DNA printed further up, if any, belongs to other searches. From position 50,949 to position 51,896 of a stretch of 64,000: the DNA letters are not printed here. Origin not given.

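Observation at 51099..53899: Translationally coupled SF1 helicase (nuclease-like N-terminus) and 215-aa His-motif protein in a lower-GC, repeat-flanked segment: defence-like two-gene module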

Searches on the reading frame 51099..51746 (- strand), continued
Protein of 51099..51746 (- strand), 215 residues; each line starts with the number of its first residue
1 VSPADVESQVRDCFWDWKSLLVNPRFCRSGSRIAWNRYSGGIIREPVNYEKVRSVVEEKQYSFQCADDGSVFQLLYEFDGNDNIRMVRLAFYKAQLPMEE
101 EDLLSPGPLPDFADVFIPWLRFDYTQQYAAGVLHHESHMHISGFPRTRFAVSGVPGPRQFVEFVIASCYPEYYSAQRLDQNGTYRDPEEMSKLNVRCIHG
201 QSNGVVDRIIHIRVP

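Call 87: fold_search(model_id=the predicted structure, library=viral)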
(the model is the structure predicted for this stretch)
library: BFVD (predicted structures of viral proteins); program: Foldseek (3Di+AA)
matches with E <= 10: 314; with E <= 0.001: 0
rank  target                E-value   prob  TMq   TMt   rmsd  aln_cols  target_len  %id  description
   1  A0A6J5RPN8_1          5.3e-02  0.21  0.24  0.06  16.3       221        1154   10  Large polyvalent protein associated domain-containing protein [uncultured Caudovirales phage]
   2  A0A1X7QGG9            2.0e-01  0.05  0.15  0.11  26.1       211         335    9  (no name in the UniProt tables at hand)
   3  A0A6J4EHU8            4.8e-01  0.06  0.11  0.13  12.9        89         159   18  (no name in the UniProt tables at hand)
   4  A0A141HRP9            5.1e-01  0.07  0.13  0.24  10.4        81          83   16  (no name in the UniProt tables at hand)
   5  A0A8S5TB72            7.3e-01  0.04  0.15  0.07  13.4       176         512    8  Portal protein [Myoviridae sp. ctiX384]
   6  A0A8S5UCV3            7.7e-01  0.06  0.16  0.05  14.9       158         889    8  Uncharacterized protein [Siphoviridae sp. ctgN495]
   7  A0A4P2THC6            7.7e-01  0.02  0.13  0.10  20.7       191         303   12  Baseplate tail tube protein [Vibrio phage VP-1]
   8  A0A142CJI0            8.2e-01  0.03  0.13  0.09  17.3       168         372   11  (no name in the UniProt tables at hand)
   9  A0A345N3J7            8.2e-01  0.02  0.12  0.07  22.6       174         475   12  (no name in the UniProt tables at hand)
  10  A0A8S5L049            8.7e-01  0.04  0.19  0.10  23.6       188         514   11  Maturation protein [ssRNA phage SRR5466725_6]
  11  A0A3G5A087            9.2e-01  0.03  0.16  0.16  15.2       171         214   10  Uncharacterized protein [Harvfovirus sp.]
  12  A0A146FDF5            9.2e-01  0.02  0.08  0.04  17.2        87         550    8  Heat shock protein 70 homolog [Grapevine leafroll-associated virus 13]
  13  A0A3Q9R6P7            9.8e-01  0.08  0.20  0.29  10.8       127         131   12  (no name in the UniProt tables at hand)
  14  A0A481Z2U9            9.8e-01  0.01  0.11  0.09  16.4       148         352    8  Uncharacterized protein (Fragment) [Mimivirus LCMiAC02]
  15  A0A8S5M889            1.0e+00  0.03  0.13  0.11  12.0       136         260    7  Uncharacterized protein [Caudovirales sp. ctCiv1]
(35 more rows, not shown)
